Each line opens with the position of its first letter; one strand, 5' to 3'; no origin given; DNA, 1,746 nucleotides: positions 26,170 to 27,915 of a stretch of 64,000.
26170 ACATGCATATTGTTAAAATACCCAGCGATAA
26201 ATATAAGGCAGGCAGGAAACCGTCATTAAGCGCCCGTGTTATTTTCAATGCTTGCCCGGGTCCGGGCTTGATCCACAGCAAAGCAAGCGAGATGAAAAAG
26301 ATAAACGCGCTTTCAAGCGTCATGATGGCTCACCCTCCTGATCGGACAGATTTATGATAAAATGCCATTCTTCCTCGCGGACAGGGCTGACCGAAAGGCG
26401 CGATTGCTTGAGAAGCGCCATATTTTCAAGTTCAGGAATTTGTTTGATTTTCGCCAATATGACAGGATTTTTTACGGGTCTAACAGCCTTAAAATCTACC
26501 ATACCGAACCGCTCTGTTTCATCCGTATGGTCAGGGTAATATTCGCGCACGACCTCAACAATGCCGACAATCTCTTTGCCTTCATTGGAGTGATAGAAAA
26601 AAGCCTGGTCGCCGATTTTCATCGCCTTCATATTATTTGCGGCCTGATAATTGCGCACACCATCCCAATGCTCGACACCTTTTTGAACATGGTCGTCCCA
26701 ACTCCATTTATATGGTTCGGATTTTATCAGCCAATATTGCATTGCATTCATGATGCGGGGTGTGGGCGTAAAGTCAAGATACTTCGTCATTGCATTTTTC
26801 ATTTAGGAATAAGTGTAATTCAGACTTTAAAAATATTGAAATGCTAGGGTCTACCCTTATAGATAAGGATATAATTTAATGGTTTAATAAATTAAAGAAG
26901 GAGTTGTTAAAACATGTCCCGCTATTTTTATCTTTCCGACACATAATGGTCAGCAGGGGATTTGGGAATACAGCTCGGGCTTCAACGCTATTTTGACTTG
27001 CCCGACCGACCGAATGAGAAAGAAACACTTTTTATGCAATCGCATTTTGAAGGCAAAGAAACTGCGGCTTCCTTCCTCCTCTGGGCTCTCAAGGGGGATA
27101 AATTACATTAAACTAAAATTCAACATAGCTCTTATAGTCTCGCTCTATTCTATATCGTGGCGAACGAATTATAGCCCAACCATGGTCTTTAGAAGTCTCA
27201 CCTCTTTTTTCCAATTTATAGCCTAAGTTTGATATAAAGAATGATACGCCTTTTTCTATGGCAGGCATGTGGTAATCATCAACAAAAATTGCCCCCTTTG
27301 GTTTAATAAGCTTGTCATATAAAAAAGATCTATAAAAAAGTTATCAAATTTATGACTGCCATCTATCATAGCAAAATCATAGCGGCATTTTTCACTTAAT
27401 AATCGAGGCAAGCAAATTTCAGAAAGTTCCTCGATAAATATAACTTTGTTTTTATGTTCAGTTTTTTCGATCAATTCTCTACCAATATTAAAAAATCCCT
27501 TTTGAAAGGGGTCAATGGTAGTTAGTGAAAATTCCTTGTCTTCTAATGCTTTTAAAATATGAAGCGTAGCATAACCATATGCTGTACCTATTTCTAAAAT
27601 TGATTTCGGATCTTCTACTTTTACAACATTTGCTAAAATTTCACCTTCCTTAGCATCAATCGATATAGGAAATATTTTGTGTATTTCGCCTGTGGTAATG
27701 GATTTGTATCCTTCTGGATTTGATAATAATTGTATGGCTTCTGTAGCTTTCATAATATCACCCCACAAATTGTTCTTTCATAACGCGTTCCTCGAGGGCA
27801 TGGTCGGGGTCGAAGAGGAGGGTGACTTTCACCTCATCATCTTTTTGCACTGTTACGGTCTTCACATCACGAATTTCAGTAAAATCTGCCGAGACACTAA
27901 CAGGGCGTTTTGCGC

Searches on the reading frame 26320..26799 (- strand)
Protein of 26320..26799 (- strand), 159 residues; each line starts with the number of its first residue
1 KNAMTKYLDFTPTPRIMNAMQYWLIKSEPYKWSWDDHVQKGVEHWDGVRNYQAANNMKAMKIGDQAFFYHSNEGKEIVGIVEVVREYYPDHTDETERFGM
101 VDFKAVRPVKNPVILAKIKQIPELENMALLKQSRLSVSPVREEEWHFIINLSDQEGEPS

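Call 45: search_protein_families(library=pfam, proteins=[window:26320-26799:-], max_evalue=0.001)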
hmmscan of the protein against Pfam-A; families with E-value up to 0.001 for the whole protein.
window:26320-26799:- (159 aa): 1 family
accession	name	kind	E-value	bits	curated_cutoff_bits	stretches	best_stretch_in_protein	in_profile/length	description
PF01878.24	EVE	-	3e-50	170.4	23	1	21-150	1-144/145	EVE domain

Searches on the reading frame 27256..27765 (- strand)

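Call 83: search_protein_families(library=pfam, proteins=[window:27256-27765:-], max_evalue=0.001)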
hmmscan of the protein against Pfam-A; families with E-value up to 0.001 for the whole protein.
window:27256-27765:- (169 aa): 2 families
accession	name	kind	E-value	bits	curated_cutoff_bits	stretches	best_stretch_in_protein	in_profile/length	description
PF13578.12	Methyltransf_24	-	7.2e-12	46.6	26.3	1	57-158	1-98/105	Methyltransferase domain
PF01596.23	Methyltransf_3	-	8.4e-11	42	22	1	32-138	24-130/204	O-methyltransferase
